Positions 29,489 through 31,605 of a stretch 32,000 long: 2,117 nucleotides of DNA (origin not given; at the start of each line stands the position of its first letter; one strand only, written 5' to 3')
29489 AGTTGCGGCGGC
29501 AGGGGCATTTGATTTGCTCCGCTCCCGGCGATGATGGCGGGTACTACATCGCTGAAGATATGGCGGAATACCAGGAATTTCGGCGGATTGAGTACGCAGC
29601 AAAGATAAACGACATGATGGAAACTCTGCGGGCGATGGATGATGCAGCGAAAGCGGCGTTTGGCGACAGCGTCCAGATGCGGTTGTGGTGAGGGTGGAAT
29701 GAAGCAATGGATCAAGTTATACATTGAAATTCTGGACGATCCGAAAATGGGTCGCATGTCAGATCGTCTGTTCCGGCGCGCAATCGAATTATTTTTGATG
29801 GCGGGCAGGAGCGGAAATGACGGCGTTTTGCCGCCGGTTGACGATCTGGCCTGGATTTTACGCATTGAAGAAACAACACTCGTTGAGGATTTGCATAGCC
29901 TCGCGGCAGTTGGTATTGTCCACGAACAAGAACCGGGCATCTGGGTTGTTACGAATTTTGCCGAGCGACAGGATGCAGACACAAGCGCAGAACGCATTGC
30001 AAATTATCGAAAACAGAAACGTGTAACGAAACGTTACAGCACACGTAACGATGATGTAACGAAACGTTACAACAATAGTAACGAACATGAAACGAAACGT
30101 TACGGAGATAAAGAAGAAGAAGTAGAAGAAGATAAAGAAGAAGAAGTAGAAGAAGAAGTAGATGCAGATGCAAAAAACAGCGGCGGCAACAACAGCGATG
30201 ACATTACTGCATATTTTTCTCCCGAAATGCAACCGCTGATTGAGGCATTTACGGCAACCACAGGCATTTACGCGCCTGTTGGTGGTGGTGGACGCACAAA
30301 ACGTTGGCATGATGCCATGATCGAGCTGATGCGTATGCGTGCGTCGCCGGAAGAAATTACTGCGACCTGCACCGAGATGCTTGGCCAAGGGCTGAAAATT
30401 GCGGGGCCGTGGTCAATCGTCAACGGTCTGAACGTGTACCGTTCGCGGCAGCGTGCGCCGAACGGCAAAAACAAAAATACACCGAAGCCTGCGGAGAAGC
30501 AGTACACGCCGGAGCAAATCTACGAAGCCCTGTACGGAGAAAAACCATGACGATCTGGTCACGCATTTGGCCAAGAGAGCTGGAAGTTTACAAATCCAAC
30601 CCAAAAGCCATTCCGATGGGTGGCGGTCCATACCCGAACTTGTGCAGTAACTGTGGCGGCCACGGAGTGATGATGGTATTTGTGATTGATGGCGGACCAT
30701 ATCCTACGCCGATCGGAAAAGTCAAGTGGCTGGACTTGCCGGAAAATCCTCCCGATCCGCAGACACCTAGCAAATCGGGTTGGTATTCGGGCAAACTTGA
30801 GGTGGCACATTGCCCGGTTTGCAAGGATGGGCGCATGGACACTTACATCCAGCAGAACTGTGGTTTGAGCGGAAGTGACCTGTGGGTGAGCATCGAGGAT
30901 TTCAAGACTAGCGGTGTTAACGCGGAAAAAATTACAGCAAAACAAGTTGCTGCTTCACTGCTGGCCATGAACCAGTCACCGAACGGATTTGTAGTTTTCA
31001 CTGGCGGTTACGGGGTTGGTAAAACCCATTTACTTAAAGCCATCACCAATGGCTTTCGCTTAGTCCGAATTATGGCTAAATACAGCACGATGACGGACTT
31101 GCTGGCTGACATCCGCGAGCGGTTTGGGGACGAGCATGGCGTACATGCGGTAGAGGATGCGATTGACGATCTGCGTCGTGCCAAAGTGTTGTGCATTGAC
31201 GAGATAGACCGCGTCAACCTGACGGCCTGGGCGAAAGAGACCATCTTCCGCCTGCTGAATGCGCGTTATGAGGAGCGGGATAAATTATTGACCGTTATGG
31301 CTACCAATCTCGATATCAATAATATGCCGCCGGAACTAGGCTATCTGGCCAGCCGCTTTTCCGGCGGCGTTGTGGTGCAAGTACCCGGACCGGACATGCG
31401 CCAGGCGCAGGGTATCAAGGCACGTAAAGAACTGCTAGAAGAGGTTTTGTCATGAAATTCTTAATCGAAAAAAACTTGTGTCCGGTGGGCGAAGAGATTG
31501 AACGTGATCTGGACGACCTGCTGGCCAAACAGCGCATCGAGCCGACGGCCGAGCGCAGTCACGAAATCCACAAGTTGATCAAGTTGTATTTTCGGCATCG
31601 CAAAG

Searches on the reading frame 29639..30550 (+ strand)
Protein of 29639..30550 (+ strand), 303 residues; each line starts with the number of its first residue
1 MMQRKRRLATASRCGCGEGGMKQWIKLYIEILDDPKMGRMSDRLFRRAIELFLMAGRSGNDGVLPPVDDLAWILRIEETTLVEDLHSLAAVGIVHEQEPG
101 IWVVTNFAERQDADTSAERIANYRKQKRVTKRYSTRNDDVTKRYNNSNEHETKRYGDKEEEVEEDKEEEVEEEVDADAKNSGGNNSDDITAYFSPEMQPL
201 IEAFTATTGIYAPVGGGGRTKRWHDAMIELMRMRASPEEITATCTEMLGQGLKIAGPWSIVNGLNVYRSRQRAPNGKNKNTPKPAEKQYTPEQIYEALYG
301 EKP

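Call 94: search_protein_families(library=phrogs, proteins=[window:29639-30550:+], max_evalue=0.001)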
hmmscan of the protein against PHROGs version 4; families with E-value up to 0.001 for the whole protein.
window:29639-30550:+ (303 aa): 4 families
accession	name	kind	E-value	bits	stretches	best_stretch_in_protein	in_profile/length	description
phrog_3926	-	DNA, RNA and nucleotide metabolism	3.3e-13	51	1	23-168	5-132/312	replication initiation protein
phrog_10469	-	DNA, RNA and nucleotide metabolism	3.9e-07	30.7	1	21-181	6-178/305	DnaD-like helicase loader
phrog_1163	-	unknown function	7.2e-05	23.6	1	24-171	6-164/273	-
phrog_5968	-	DNA, RNA and nucleotide metabolism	0.00016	22.1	1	68-180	66-177/273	replisome organizer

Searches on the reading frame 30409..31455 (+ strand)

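Call 94: search_protein_families(library=phrogs, proteins=[window:30409-31455:+], max_evalue=0.001)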
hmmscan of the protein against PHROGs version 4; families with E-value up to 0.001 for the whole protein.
window:30409-31455:+ (348 aa): 5 families
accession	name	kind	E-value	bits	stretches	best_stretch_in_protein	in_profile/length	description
phrog_50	-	DNA, RNA and nucleotide metabolism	3.9e-25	89.9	1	162-344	339-523/570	DnaC-like helicase loader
phrog_3277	-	DNA, RNA and nucleotide metabolism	7.7e-15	56.1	1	193-317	11-134/168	DnaC-like helicase loader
phrog_27475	-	unknown function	8.7e-06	25.4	1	182-296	434-543/599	-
phrog_168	-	DNA, RNA and nucleotide metabolism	1.5e-05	25.8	1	194-340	45-174/314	clamp loader of DNA polymerase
phrog_296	-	integration and excision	0.00013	21.8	1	181-268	307-399/626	DNA transposition protein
